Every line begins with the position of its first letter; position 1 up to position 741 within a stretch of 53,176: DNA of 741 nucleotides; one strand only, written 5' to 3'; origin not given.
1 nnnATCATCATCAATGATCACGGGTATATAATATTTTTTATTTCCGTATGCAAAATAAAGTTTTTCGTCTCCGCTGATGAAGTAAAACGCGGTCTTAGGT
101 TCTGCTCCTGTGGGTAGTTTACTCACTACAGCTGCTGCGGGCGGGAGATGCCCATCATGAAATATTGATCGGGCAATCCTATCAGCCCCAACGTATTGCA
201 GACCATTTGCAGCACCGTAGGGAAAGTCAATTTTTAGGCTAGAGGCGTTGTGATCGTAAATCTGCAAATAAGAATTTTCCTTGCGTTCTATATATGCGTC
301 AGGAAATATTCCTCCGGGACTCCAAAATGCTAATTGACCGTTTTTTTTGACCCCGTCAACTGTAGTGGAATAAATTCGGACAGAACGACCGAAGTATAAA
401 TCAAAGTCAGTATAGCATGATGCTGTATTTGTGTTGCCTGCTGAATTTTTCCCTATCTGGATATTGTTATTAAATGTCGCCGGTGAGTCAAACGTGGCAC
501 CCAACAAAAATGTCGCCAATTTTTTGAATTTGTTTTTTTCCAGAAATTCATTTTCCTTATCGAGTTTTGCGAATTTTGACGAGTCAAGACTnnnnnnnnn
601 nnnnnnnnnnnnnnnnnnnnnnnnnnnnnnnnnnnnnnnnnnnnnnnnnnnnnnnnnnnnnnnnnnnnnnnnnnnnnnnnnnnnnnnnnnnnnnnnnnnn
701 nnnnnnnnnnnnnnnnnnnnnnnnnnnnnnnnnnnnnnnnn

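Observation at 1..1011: Second tail fiber gene after gpD with Stf-type N-terminus and AT-rich receptor-binding end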

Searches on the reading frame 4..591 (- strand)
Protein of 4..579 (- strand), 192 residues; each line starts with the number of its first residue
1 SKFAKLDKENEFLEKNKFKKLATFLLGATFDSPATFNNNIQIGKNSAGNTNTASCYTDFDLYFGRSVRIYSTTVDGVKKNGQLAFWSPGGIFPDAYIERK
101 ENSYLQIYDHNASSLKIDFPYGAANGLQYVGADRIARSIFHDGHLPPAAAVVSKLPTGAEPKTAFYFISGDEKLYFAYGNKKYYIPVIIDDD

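Call 15: find_homologous_proteins(query=window:4-579:-, max_evalue=0.001)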
Query window:4-579:- (192 aa): 1 proteins with E <= 0.001 among 260 candidates.
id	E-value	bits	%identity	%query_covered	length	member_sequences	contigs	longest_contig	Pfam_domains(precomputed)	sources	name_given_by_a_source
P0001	3.2e-69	251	98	60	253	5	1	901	-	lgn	-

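Call 25: search_protein_families(library=phrogs, proteins=[window:4-579:-], max_evalue=0.01)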
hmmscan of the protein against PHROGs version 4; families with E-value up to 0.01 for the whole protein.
window:4-579:- (192 aa): 0 families

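Call 29: search_protein_representatives(protein=window:4-579:-)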
Query: 192 residues. Proteins with E-value up to 0.001 (for the whole library): 7; up to 1e-10: 5; up to 1e-30: 1. The best 7 are listed.
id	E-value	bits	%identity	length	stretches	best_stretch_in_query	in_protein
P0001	1.0e-69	250.5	98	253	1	78-192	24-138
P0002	2.1e-30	122.3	36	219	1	1-185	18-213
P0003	1.1e-11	61.2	32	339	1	53-186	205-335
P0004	2.6e-11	60.0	30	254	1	3-186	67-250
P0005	2.8e-11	59.9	32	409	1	19-186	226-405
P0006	1.7e-10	57.4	30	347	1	5-186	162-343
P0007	4.1e-08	49.6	37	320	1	85-186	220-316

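Call 32: find_homologous_proteins(query=A2, max_evalue=0.001)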
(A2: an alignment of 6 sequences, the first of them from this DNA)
Query A2 (6 sequences) (192 aa, profile of the alignment): 11 proteins with E <= 0.001 among 2481 candidates.
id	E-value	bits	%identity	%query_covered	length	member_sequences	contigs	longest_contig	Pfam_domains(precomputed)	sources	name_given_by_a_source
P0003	3.2e-77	277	36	51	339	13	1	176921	PF08400.17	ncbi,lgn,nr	ncbi:hypothetical protein DIR64_05165 [Salmonella enterica subsp. enterica serovar Tafo]|nr:hypothet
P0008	1.6e-73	265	38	51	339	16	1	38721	PF08400.17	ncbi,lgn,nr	ncbi:hypothetical protein ICE59_004083 [Salmonella enterica subsp. enterica serovar Agama]|nr:hypoth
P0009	5.1e-65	237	29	97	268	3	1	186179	-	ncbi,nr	ncbi:hypothetical protein EH096_04730, partial [Salmonella enterica subsp. enterica serovar Enteriti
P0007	8.2e-63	230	36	51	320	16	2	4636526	PF08400.17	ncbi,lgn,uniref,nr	ncbi:prophage tail fiber N-terminal domain-containing protein [Enterobacter sp. LU1]|uniref:prophage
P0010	3.7e-59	218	27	96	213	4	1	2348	-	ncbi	ncbi:hypothetical protein WE170_004710, partial [Salmonella enterica subsp. enterica]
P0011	7.5e-58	214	27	98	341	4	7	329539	PF08400.17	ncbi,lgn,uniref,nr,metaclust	ncbi:TPA: hypothetical protein JEL63_003063 [Salmonella enterica subsp. enterica serovar Enteritidis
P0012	2.7e-57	212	28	98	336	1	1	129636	PF08400.17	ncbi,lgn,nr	ncbi:prophage tail fiber N-terminal domain-containing protein [Salmonella enterica subsp. enterica]|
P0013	1.1e-55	207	27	96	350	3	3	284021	PF08400.17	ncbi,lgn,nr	ncbi:prophage tail fiber N-terminal domain-containing protein [Salmonella enterica]|nr:prophage tail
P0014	1.1e-54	203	29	90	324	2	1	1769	PF08400.17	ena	-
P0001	2.3e-41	160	98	60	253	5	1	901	-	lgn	-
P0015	1.1e-18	86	-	-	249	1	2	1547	-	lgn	-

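Call 33: find_encoding_contigs(protein=P0007, flank=8000, max_places=2)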
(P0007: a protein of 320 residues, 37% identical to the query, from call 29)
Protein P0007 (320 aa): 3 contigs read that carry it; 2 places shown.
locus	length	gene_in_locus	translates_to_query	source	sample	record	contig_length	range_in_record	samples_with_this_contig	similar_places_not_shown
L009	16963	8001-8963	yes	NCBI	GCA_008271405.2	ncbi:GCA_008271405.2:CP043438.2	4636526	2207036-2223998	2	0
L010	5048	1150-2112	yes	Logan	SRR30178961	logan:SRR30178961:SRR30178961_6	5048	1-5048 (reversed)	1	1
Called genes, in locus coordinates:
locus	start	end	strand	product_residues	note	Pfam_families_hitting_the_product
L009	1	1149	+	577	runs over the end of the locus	PF10145:PhageMin_Tail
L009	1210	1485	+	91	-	PF07157:DNA_circ_N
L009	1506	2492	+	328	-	-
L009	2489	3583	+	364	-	PF21683:GpP-like_1st, PF22255:Gp44-like_2nd, PF22630:NMB1110_3rd, PF21929:GpP_4th, PF22174:NMB1110-like_C (weak)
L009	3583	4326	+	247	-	PF06890:Phage_Mu_Gp45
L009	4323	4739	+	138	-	PF07409:GP46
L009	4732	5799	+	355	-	PF04865:Baseplate_J, PF26078:Baseplate_J_M, PF26079:Baseplate_J_C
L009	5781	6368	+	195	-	PF10076:Phage_Mu_Gp48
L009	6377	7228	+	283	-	-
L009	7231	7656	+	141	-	PF02413:Caudo_TAP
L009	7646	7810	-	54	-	-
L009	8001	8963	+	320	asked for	PF08400:phage_tail_N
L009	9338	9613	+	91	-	PF02583:Trns_repr_metal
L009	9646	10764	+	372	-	PF08240:ADH_N, PF16912:Glu_dehyd_C (faint), PF00107:ADH_zinc_N, PF13602:ADH_zinc_N_2 (weak)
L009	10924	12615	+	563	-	PF02203:TarH, PF12729:4HB_MCP_1, PF00672:HAMP, PF00015:MCPsignal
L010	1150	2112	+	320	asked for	PF08400:phage_tail_N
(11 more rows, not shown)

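Call 34: find_encoding_contigs(protein=P0003, flank=8000, max_places=2)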
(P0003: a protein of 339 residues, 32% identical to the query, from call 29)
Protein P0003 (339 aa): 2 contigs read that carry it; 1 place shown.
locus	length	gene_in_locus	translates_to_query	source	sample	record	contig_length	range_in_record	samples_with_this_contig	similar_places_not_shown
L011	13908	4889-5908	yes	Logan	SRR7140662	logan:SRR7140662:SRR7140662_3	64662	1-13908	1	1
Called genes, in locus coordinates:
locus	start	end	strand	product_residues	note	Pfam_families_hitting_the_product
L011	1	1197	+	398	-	?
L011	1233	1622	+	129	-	PF06995:Phage_P2_GpU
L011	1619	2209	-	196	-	-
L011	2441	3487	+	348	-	PF05954:Phage_GPD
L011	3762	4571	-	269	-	PF04383:KilA-N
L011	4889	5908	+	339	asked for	PF08400:phage_tail_N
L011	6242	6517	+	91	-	PF02583:Trns_repr_metal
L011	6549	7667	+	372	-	PF08240:ADH_N, PF00107:ADH_zinc_N, PF13602:ADH_zinc_N_2 (weak)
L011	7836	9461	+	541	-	PF02203:TarH, PF00672:HAMP, PF00015:MCPsignal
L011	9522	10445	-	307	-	PF00126:HTH_1, PF03466:LysR_substrate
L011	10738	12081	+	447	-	PF07063:HGLS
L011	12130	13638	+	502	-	PF00135:COesterase, PF20434:BD-FAE, PF07859:Abhydrolase_3 (faint), PF00135:COesterase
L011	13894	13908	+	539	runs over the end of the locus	PF04349:MdoG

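Call 35: find_encoding_contigs(protein=P0011, flank=8000, max_places=2)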
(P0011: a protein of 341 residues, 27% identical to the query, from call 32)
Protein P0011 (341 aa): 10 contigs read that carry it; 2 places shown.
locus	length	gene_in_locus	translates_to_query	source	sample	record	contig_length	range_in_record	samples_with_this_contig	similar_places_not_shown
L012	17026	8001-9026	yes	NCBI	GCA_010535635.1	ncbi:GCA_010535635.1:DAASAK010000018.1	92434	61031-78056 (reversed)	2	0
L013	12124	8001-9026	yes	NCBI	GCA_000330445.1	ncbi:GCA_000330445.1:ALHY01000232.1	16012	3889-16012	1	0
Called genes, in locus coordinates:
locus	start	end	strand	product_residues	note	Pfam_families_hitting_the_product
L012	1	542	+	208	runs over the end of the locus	PF09684:Tail_P2_I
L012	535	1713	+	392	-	PF12571:Phage_tail_fib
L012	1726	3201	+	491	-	PF04984:Phage_sheath_1, PF17482:Phage_sheath_1C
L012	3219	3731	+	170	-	PF04985:Phage_tube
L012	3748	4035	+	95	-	PF10109:Phage_TAC_7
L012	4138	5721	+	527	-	-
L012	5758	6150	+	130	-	PF06995:Phage_P2_GpU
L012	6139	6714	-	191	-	-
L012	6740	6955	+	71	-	PF05489:Phage_tail_X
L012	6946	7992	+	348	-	PF05954:Phage_GPD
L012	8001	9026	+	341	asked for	PF08400:phage_tail_N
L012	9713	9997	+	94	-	-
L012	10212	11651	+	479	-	PF12913:SH3_6, PF12914:SH3_7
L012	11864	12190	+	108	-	-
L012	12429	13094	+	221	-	PF03695:UPF0149, PF02810:SEC-C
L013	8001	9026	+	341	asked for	PF08400:phage_tail_N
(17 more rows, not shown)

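Call 65: predict_structure(alignment_id=A4)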
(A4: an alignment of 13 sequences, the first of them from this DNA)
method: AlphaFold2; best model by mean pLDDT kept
length: 196 residues; sequences in the alignment: 13
mean_pLDDT: 62.1   pTM: 0.36
mean pLDDT of the five models: 62.1, 57.3, 56.3, 55.6, 50.9
residues with pLDDT >= 90: 1; 70-90: 69; 50-70: 72; < 50: 54
segments of 3 or more residues with pLDDT < 50: 17-60, 194-196
pLDDT, mean of each block of 10 residues (from residue 1): 59 47 36 38 34 40 58 64 73 80 72 72 57 64 57 81 83 85 85 54
secondary structure, 60 per line:
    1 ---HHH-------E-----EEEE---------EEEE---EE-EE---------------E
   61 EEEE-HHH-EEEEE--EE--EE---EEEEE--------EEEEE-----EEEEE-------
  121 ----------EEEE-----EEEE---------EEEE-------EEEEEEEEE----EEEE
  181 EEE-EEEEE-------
elements in order: E20-23 E33-36 E60-64 E70-74 E86-90 E99-103 E109-113 E131-134 E140-143 E153-156 E164-172 E177-183 E185-189

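Call 73: fold_search(model_id=the predicted structure, library=viral)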
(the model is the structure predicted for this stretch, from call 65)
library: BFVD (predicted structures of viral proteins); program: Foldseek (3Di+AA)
matches with E <= 10: 667; with E <= 0.001: 0
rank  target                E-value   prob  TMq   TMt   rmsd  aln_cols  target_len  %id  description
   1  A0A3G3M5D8            9.8e-03  0.38  0.19  0.14  21.4       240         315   12  (no name in the UniProt tables at hand)
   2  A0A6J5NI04            1.3e-02  0.93  0.21  0.13   9.7       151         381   15  C1q domain containing protein [uncultured Caudovirales phage]
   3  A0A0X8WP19            1.4e-02  0.66  0.19  0.11  13.5       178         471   15  (no name in the UniProt tables at hand)
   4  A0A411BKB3            2.4e-02  0.60  0.27  0.10  18.9       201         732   12  Peptidase S74 domain-containing protein [Vibrio phage VspSw_1]
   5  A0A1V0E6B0            3.6e-02  0.54  0.24  0.06  13.1       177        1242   14  Probable tail spike protein [Klebsiella phage vB_KpnP_PRA33]
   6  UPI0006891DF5         3.6e-02  0.41  0.24  0.13  19.6       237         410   14  (no name look-up for this kind of identifier)
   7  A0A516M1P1            3.8e-02  0.21  0.19  0.06  19.0       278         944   14  (no name in the UniProt tables at hand)
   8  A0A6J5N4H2            4.8e-02  0.41  0.25  0.16  14.8       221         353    8  Uncharacterized protein [uncultured Caudovirales phage]
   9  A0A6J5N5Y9            5.1e-02  0.21  0.17  0.09  20.2       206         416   13  Uncharacterized protein [uncultured Caudovirales phage]
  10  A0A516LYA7            7.6e-02  0.16  0.15  0.06  20.3       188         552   19  (no name in the UniProt tables at hand)
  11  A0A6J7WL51            8.1e-02  0.21  0.22  0.15  13.2       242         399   11  Uncharacterized protein [uncultured Caudovirales phage]
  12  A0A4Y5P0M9            9.6e-02  0.30  0.18  0.08  17.0       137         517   16  (no name in the UniProt tables at hand)
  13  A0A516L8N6            1.4e-01  0.99  0.16  0.05   2.5        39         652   33  (no name in the UniProt tables at hand)
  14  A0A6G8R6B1            1.4e-01  0.33  0.17  0.08  13.4       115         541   21  Putative tail fiber protein [Synechococcus phage S-H34]
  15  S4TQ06                1.4e-01  0.25  0.25  0.23  21.4       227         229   11  Tail fibre protein gp37 trimerization region domain-containing protein (Fragment) [Salmonella phage FSL SP-012]
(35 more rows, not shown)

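Call 83: search_solved_structures(query=A4, max_evalue=5)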
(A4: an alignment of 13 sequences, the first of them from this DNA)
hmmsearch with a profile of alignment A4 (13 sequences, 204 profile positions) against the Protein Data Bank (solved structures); distinct sequences matched with E-value up to 5: 0.

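Call 103: search_protein_families(library=pfam, alignment_id=A4, max_evalue=1)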
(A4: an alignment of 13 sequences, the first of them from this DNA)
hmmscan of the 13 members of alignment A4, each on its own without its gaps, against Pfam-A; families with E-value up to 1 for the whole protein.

A. member 1, seq(196 aa): 0 families

B. families by the number of members that match (of 13 scanned): 2 families
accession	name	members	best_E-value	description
PF16819.11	DUF5074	1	0.098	Domain of unknown function (DUF5074)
PF03905.18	Corona_NS4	1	0.17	Coronavirus non-structural protein NS4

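Call 105: find_encoding_contigs(protein=P0006, flank=10000, max_places=2)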
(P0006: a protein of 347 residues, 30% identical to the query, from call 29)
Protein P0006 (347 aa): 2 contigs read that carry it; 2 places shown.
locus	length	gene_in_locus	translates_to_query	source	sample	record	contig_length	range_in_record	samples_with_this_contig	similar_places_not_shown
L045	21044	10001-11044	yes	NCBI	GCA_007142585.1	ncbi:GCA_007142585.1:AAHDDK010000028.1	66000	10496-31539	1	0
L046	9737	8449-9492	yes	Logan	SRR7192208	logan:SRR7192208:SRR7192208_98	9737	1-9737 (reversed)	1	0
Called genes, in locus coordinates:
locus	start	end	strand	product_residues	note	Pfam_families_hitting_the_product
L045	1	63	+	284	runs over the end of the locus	PF04717:Phage_base_V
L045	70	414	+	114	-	PF04965:GPW_gp25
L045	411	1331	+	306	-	PF26776:Baseplate_J_N, PF26078:Baseplate_J_M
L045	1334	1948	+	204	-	PF09684:Tail_P2_I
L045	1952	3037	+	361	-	PF12571:Phage_tail_fib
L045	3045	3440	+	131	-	-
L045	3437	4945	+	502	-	PF04984:Phage_sheath_1, PF17482:Phage_sheath_1C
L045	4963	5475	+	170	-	PF04985:Phage_tube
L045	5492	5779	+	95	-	PF10109:Phage_TAC_7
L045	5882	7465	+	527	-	-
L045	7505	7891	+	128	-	PF06995:Phage_P2_GpU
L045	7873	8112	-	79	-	PF14373:Imm_superinfect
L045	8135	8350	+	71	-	PF05489:Phage_tail_X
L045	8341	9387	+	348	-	PF05954:Phage_GPD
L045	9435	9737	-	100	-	-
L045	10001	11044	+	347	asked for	PF08400:phage_tail_N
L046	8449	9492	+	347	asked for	PF08400:phage_tail_N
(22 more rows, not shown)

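Call 106: find_encoding_contigs(protein=P0005, flank=10000, max_places=2)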
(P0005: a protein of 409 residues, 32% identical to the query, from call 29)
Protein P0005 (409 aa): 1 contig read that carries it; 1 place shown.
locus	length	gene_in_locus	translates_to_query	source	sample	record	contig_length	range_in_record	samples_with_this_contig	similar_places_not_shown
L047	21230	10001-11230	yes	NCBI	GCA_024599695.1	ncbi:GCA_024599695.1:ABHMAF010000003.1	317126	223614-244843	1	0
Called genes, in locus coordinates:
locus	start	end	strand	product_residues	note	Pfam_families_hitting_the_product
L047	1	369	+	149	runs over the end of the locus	PF04883:HK97-gp10_like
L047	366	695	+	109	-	PF11367:Tail_completion_gp17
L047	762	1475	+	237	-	PF13895:Ig_2 (faint), PF13927:Ig_3 (faint)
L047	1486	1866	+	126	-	PF06222:Phage_TAC_1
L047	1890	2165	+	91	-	PF06223:Phage_tail_T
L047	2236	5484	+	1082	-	PF20155:TMP_3, PF06120:Phage_HK97_TLTM, PF09718:Tape_meas_lam_C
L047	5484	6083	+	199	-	-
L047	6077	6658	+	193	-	-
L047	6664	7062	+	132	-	PF22262:DUF6950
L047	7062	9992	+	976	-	PF24489:Ig_J_second, PF09327:Phage_Tail_Tip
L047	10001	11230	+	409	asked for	PF08400:phage_tail_N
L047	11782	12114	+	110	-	-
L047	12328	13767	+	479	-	PF12913:SH3_6, PF12914:SH3_7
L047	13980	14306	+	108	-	-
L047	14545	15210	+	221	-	PF03695:UPF0149, PF02810:SEC-C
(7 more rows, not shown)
